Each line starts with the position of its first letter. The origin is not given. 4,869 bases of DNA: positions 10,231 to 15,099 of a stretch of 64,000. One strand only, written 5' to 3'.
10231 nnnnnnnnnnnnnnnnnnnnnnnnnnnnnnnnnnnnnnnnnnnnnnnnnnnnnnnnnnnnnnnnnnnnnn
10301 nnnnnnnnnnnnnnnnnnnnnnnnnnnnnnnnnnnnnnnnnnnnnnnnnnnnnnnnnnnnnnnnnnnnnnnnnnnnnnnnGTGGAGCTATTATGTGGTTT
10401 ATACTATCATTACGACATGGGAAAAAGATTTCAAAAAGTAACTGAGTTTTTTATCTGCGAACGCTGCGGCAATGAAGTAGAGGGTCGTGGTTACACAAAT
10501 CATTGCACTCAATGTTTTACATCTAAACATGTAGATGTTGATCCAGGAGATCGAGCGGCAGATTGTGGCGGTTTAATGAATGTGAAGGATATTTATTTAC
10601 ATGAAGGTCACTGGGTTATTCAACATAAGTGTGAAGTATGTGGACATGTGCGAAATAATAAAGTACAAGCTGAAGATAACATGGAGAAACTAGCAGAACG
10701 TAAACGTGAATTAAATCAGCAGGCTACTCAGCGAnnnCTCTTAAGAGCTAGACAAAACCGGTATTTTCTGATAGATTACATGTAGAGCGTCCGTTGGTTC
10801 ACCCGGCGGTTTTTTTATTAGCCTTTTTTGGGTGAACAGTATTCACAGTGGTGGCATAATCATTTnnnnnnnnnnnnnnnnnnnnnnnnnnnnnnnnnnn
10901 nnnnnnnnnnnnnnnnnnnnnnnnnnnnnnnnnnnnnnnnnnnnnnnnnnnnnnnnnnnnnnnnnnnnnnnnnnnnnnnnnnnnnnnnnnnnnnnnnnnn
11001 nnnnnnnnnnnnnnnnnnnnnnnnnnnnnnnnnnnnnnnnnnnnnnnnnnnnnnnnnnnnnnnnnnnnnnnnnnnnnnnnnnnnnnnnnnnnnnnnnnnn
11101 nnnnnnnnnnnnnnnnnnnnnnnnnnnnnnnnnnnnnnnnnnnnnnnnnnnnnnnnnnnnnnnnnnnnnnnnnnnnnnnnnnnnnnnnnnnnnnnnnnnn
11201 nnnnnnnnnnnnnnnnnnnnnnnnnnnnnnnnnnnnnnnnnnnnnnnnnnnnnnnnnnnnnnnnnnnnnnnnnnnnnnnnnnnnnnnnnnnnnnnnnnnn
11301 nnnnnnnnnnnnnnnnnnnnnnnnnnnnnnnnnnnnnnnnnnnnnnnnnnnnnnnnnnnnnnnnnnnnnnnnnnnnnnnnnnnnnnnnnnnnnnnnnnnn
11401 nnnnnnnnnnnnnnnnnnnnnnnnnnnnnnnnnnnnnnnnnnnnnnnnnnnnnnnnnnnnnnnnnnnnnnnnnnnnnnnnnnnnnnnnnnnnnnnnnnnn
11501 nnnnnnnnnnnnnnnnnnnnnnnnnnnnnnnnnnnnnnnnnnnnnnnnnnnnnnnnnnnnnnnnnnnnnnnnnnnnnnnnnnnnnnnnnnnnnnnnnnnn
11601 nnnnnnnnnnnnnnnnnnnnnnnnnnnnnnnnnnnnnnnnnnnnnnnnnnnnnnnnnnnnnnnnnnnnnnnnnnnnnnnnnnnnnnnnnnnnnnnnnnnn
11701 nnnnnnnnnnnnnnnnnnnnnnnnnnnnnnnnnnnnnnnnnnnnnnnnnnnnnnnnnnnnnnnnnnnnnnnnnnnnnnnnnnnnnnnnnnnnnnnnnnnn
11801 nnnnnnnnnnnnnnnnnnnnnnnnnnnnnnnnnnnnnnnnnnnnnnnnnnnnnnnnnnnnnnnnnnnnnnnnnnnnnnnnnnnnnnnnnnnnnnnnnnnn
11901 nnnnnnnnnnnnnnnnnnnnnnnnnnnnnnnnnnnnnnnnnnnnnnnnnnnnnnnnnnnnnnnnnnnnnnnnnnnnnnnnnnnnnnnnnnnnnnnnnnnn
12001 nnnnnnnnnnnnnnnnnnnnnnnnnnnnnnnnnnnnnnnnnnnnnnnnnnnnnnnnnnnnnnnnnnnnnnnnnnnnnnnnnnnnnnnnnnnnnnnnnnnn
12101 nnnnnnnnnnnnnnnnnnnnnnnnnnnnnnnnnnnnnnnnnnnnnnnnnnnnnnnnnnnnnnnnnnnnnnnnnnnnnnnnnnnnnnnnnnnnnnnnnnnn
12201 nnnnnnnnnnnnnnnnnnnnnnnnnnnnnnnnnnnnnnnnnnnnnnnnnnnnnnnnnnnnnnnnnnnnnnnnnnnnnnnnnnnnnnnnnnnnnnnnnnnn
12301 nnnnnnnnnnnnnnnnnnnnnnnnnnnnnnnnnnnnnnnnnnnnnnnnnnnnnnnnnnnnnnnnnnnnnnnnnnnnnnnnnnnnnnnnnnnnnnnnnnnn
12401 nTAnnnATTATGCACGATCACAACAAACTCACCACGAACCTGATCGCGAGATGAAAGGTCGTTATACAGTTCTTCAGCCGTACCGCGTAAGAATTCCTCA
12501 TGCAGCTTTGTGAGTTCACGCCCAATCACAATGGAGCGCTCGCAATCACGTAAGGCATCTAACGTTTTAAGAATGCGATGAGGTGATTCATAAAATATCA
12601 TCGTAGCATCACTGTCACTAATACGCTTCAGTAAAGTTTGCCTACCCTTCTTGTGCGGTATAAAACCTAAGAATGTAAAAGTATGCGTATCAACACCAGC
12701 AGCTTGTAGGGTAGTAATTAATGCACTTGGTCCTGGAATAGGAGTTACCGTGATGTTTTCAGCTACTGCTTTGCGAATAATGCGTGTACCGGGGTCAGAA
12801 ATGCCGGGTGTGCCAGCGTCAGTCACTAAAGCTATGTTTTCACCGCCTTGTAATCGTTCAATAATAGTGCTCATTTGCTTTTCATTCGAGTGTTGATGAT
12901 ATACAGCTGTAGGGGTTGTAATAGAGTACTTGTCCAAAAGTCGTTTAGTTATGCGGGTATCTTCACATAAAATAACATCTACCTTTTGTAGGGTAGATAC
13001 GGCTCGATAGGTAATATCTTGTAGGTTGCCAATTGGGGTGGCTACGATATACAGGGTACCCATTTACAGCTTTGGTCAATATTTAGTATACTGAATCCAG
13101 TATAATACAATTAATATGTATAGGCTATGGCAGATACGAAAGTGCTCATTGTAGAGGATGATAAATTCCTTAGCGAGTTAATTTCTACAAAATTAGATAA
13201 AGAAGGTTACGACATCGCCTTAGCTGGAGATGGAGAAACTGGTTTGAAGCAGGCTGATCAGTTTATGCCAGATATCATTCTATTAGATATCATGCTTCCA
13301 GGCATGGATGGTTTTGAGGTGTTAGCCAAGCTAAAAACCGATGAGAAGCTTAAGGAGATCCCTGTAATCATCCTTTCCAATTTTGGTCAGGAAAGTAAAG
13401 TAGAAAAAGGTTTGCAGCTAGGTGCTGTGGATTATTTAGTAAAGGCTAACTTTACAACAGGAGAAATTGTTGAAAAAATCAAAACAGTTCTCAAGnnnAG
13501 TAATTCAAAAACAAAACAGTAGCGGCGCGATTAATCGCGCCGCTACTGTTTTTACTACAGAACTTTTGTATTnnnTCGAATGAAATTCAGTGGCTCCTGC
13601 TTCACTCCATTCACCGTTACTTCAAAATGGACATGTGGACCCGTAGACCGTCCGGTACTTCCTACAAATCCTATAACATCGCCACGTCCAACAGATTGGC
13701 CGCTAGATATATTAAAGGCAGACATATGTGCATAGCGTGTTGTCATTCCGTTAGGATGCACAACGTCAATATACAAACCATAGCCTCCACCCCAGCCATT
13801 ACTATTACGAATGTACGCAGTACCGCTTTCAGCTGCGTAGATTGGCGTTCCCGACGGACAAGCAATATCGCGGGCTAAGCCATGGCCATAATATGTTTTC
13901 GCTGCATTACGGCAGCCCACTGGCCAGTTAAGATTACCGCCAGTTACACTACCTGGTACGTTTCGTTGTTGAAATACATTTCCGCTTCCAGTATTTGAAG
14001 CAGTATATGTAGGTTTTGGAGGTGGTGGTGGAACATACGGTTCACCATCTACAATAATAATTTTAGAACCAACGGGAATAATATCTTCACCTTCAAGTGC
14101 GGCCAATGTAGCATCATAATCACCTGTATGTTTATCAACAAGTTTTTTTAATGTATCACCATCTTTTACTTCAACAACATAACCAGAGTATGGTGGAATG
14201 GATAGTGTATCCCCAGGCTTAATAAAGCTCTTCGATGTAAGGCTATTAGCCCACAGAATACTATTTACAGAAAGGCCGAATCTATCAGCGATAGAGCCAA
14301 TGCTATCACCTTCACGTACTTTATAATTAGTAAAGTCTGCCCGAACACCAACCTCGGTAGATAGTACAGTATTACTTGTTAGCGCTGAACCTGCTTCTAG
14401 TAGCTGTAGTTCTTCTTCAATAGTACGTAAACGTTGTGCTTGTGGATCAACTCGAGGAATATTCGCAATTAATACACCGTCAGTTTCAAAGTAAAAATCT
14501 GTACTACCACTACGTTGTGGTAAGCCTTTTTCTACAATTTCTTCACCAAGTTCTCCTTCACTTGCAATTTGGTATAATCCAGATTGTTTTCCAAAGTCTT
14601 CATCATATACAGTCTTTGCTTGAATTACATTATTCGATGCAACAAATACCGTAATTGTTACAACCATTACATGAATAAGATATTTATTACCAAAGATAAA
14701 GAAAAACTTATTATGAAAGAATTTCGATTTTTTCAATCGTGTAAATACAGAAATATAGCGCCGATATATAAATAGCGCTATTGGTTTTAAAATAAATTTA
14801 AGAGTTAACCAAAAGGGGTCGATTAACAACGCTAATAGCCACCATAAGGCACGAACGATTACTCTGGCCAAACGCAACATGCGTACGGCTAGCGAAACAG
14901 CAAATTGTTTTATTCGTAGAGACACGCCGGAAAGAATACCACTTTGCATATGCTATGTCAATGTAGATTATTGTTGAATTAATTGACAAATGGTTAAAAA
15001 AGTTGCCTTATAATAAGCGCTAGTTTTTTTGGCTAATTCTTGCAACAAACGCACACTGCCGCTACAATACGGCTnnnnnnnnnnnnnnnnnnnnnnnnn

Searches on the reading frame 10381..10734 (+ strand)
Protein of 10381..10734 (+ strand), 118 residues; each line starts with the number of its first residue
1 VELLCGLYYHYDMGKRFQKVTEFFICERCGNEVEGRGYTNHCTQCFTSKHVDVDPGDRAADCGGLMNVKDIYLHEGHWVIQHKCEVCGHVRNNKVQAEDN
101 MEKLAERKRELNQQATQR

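Call 45: search_protein_families(library=pfam, proteins=[window:10381-10734:+], max_evalue=0.001)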
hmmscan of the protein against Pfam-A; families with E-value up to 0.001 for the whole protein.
window:10381-10734:+ (118 aa): 1 family
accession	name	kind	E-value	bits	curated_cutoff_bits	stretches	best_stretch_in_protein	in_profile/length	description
PF12647.12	RNHCP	-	1.1e-24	86.6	24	1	22-104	2-89/90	RNHCP domain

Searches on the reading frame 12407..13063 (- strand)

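Call 45: search_protein_families(library=pfam, proteins=[window:12407-13063:-], max_evalue=0.001)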
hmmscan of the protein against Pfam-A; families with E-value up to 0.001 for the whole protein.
window:12407-13063:- (219 aa): 1 family
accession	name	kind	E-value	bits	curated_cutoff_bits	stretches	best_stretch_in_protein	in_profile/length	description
PF00590.25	TP_methylase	-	1.2e-34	120.6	27.8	1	3-199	1-211/212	Tetrapyrrole (Corrin/Porphyrin) Methylases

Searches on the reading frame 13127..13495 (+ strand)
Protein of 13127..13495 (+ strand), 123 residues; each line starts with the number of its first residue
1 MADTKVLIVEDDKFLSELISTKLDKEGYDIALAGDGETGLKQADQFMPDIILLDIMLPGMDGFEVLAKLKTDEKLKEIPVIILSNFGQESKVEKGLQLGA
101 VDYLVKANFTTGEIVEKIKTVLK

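Call 45: search_protein_families(library=pfam, proteins=[window:13127-13495:+], max_evalue=0.001)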
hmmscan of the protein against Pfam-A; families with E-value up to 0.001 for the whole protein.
window:13127-13495:+ (123 aa): 1 family
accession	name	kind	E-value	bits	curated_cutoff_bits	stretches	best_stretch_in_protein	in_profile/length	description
PF00072.30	Response_reg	-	3e-27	95.4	30.2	1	6-118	1-110/111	Response regulator receiver domain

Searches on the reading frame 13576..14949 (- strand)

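Call 45: search_protein_families(library=pfam, proteins=[window:13576-14949:-], max_evalue=0.001)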
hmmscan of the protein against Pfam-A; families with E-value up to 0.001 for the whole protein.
window:13576-14949:- (458 aa): 3 families
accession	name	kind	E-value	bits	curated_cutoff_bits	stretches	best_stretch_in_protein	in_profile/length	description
PF01551.29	Peptidase_M23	-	2.2e-27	95.5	28.7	1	361-453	7-96/96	Peptidase family M23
PF01476.26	LysM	-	1.1e-13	51.3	20.9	1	209-252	1-43/43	LysM domain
PF23473.1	LysM3_LYK4_5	-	4.8e-09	36.6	29.3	1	209-252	5-47/48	LYK4/5 LysM3 domain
